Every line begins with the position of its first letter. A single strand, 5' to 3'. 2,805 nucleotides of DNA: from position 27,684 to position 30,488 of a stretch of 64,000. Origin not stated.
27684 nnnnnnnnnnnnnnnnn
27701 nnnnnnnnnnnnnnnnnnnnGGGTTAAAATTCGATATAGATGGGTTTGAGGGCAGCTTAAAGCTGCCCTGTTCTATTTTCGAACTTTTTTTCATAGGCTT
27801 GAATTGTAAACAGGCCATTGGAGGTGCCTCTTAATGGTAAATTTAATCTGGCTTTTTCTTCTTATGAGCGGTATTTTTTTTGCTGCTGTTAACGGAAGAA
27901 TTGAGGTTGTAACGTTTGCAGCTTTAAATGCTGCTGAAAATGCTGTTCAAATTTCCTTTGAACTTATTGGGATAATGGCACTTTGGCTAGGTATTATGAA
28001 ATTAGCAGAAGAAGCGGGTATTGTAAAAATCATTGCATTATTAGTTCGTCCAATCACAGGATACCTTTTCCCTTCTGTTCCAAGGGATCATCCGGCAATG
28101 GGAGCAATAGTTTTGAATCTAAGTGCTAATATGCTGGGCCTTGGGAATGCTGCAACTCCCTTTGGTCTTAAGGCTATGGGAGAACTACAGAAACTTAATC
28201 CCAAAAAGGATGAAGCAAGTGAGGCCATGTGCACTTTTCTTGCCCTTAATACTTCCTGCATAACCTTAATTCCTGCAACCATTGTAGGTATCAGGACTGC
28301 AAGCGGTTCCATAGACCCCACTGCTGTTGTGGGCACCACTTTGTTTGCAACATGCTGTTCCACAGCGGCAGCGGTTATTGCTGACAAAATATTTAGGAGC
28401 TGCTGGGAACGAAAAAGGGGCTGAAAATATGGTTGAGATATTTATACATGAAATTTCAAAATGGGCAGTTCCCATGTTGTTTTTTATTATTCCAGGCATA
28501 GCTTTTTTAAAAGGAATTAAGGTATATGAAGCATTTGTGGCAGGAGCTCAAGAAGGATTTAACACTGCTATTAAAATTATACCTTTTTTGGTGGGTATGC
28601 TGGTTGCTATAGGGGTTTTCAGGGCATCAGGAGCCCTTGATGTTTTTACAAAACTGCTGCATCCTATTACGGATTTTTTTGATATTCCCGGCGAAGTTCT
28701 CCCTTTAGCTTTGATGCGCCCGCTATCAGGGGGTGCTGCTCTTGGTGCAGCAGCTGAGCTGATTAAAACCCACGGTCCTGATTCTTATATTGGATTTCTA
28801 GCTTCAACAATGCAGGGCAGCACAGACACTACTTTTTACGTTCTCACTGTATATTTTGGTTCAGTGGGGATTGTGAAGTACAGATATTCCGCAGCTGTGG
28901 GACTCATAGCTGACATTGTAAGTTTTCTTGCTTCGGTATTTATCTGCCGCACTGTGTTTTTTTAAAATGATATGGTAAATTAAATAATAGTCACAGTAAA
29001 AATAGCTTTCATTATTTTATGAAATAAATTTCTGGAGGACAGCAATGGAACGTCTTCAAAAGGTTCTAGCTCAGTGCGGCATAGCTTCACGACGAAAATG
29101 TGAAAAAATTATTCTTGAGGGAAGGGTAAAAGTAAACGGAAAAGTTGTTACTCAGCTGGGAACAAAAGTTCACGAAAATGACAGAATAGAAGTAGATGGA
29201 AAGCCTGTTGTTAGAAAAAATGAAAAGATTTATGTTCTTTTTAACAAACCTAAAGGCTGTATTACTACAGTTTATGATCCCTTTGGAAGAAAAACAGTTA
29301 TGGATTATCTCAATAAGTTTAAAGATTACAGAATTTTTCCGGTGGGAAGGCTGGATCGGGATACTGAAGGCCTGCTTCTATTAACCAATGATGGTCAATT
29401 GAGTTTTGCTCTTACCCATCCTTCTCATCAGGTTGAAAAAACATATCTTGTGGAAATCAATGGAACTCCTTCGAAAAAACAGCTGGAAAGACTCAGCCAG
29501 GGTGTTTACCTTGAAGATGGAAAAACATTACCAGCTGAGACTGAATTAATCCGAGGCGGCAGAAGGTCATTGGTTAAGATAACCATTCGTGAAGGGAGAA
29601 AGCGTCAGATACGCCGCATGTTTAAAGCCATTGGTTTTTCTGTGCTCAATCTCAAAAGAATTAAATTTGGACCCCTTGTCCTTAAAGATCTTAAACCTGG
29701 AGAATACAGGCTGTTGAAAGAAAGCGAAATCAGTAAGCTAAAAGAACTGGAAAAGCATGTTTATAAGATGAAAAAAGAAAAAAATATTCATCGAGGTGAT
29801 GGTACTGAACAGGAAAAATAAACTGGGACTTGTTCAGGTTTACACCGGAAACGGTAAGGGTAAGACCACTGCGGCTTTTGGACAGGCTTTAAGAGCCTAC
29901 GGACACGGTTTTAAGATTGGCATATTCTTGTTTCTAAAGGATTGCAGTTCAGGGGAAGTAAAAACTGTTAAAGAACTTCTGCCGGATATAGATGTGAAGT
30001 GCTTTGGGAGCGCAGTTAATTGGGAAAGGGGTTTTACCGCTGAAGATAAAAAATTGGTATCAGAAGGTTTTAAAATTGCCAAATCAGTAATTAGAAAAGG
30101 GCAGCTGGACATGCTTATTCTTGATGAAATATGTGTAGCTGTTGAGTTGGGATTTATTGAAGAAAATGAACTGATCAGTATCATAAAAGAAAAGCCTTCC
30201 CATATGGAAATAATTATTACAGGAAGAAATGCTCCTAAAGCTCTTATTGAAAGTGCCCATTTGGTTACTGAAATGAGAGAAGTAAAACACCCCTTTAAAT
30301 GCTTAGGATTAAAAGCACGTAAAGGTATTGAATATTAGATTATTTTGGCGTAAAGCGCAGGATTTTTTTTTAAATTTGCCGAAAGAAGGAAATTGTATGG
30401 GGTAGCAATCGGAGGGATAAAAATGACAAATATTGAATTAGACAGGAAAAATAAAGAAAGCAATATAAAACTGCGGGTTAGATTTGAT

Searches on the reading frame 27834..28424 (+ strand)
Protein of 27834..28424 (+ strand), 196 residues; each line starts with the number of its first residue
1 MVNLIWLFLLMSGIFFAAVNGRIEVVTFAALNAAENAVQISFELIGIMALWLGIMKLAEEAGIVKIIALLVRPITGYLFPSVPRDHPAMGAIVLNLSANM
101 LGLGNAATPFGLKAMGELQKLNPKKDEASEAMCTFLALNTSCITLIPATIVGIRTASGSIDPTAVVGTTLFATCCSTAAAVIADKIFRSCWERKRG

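Call 15: search_protein_families(library=pfam, proteins=[window:27834-28424:+], max_evalue=0.0001)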
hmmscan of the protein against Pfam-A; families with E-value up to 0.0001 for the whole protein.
window:27834-28424:+ (196 aa): 1 family
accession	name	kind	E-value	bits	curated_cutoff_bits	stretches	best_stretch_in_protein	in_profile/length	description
PF07670.19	Gate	-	4e-15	56.6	29.6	1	43-153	3-100/104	Nucleoside recognition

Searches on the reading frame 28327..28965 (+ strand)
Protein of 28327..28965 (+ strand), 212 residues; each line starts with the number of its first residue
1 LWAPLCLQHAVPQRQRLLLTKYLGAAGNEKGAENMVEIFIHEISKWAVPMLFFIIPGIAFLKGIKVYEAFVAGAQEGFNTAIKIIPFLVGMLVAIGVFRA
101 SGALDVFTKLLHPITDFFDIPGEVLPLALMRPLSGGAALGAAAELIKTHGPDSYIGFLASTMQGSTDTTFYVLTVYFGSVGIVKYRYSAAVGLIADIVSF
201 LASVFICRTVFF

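Call 15: search_protein_families(library=pfam, proteins=[window:28327-28965:+], max_evalue=0.0001)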
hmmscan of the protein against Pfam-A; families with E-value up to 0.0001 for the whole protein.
window:28327-28965:+ (212 aa): 1 family
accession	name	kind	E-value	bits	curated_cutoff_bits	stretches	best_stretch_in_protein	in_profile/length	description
PF07670.19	Gate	-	1.2e-11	45.4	29.6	1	81-182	1-103/104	Nucleoside recognition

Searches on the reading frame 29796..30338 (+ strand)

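Call 3: search_protein_families(library=pfam, proteins=[window:29796-30338:+], max_evalue=0.01)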
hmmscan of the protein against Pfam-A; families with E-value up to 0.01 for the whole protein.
window:29796-30338:+ (180 aa): 1 family
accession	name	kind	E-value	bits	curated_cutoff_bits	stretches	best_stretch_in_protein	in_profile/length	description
PF02572.21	CobA_CobO_BtuR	-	1.5e-58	198.3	25.7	1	11-180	3-172/172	ATP:corrinoid adenosyltransferase BtuR/CobO/CobP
